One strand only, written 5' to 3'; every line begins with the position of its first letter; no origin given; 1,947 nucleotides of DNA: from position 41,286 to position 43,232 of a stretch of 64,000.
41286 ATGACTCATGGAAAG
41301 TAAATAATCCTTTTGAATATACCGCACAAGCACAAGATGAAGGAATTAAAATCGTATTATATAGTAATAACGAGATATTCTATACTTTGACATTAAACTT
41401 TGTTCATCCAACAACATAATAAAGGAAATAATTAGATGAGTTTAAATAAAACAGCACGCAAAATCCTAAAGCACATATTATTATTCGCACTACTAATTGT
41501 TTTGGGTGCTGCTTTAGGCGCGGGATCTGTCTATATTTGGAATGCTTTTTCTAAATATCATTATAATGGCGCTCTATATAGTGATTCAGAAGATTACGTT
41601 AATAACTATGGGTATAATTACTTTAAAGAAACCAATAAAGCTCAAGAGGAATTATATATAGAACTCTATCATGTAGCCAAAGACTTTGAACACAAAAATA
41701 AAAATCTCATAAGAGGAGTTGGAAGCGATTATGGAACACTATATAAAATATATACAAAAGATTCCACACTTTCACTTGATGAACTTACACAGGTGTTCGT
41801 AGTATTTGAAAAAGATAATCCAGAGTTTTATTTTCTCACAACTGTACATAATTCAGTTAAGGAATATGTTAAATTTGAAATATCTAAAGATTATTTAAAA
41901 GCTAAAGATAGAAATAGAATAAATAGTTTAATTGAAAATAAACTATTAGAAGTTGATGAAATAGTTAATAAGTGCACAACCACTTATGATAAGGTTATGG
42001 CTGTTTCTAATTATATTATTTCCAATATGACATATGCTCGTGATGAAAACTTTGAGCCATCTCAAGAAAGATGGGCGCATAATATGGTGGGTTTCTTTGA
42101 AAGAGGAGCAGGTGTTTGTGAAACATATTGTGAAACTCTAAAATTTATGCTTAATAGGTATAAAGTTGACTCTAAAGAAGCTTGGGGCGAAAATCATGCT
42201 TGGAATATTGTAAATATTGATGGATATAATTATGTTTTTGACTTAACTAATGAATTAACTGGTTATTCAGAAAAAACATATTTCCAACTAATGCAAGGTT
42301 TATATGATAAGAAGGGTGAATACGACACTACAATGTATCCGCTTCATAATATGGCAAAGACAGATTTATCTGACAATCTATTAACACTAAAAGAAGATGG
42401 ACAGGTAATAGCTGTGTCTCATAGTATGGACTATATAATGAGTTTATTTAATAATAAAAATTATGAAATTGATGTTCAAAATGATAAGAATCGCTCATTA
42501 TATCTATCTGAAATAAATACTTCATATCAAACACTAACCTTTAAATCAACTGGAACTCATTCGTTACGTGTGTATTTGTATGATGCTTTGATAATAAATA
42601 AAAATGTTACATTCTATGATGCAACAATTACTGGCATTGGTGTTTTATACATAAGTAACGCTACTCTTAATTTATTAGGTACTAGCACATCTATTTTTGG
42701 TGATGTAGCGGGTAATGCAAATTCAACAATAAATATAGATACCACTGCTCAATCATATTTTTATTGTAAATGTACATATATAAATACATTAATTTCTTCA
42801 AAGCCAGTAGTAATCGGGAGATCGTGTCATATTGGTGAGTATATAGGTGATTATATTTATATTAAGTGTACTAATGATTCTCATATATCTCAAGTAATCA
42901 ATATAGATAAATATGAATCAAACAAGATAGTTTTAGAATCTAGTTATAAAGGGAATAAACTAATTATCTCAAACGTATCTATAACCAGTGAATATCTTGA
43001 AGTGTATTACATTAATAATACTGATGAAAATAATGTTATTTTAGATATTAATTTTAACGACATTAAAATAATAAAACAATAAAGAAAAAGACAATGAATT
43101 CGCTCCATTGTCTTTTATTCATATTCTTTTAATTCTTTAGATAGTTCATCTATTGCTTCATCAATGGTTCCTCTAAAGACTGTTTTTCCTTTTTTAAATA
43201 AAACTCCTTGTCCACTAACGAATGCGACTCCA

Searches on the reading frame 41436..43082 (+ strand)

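Call 86: search_protein_families(library=pfam, proteins=[window:41436-43082:+], max_evalue=0.001)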
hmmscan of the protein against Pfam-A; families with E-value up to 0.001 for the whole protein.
window:41436-43082:+ (548 aa): 1 family
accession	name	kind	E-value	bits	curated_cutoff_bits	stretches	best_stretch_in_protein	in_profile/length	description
PF01841.26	Transglut_core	-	7.2e-06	26.7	23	1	174-266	5-103/108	Transglutaminase-like superfamily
